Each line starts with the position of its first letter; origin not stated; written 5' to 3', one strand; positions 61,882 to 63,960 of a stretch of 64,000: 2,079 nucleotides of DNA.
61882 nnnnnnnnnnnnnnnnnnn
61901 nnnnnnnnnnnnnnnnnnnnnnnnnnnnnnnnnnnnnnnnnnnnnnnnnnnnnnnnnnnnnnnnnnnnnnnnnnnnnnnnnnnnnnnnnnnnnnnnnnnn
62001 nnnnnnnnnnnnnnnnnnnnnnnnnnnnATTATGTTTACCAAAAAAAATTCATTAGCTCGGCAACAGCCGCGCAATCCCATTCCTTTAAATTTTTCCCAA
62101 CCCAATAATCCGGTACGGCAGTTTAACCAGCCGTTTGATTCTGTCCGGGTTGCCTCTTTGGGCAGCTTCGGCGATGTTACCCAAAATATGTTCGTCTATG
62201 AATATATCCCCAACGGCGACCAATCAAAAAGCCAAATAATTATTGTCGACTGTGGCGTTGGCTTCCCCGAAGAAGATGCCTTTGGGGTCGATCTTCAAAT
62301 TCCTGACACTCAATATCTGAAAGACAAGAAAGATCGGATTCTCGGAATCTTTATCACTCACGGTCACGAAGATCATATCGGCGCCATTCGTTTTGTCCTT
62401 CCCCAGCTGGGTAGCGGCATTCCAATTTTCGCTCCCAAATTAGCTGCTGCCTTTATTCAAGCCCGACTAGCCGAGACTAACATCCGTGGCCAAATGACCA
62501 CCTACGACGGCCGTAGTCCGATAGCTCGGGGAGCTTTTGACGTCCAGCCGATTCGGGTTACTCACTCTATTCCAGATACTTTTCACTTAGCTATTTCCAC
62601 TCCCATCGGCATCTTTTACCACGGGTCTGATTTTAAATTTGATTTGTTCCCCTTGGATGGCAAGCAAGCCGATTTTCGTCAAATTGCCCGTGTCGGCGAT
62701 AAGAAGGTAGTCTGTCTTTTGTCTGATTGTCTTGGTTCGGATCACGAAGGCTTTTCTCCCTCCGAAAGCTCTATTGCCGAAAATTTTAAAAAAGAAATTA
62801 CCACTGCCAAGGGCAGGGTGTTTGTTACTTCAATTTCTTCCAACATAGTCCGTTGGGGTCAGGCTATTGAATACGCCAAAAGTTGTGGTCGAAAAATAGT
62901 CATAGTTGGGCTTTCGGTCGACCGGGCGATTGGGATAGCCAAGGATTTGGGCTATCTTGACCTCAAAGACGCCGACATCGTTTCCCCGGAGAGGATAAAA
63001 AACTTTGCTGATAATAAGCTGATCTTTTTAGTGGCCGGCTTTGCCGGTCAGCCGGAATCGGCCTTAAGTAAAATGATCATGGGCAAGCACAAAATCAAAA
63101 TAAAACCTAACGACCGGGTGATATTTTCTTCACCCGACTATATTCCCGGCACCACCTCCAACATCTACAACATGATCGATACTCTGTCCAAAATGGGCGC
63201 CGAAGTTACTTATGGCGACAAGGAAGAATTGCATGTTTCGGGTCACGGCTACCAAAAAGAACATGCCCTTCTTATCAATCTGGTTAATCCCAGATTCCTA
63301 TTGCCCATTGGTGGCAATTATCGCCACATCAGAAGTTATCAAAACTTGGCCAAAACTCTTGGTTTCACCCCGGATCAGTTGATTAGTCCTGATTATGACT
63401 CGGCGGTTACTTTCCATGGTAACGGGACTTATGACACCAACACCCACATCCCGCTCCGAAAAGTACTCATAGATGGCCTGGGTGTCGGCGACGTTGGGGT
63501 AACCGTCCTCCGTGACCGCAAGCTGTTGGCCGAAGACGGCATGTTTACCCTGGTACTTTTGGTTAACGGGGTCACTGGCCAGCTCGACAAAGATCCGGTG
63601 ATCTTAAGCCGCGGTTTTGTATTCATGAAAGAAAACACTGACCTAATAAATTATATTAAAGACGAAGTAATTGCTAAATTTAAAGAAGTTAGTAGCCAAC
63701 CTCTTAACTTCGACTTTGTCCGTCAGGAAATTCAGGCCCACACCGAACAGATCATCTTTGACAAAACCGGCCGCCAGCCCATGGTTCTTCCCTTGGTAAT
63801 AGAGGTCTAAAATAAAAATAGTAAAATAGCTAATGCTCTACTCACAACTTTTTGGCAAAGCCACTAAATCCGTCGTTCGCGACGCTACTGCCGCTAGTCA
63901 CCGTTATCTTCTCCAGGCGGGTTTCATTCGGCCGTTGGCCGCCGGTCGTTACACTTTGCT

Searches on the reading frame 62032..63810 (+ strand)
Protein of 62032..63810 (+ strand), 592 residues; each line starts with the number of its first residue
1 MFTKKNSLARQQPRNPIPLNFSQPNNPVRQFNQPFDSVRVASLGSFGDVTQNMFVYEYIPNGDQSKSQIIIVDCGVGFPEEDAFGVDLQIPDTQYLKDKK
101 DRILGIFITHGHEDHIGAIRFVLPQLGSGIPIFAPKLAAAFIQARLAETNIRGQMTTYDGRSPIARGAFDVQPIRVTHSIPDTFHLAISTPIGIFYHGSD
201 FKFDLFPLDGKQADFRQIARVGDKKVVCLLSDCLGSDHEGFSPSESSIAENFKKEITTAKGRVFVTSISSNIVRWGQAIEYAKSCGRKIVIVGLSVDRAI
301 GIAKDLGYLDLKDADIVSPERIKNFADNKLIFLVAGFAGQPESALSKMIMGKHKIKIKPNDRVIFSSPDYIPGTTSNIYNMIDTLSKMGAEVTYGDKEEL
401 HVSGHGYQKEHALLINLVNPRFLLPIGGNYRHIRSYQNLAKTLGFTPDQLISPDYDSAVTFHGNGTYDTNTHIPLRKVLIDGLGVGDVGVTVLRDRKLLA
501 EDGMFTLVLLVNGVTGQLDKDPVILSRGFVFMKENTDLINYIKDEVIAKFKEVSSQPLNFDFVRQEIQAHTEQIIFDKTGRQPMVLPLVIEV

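Call 96: search_protein_families(library=pfam, proteins=[window:62032-63810:+], max_evalue=0.001)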
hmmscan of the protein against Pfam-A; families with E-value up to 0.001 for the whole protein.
window:62032-63810:+ (592 aa): 5 families
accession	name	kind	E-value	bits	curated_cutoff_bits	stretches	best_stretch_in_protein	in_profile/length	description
PF22505.1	RNase_J_b_CASP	-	3.6e-31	108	27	1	260-385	1-126/126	Ribonuclease J, beta-CASP domain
PF17770.6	RNase_J_C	-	1e-22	81.5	23.8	1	492-592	1-102/102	Ribonuclease J C-terminal domain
PF12706.13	Lactamase_B_2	-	3.2e-06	27.3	27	1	70-201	3-143/200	Beta-lactamase superfamily domain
PF00753.33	Lactamase_B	-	3.4e-06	27.6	22.7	1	66-123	14-64/196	Metallo-beta-lactamase superfamily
PF07521.17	RMMBL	-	4.9e-06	26.9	21.6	1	400-445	11-58/63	Zn-dependent metallo-hydrolase RNA specificity domain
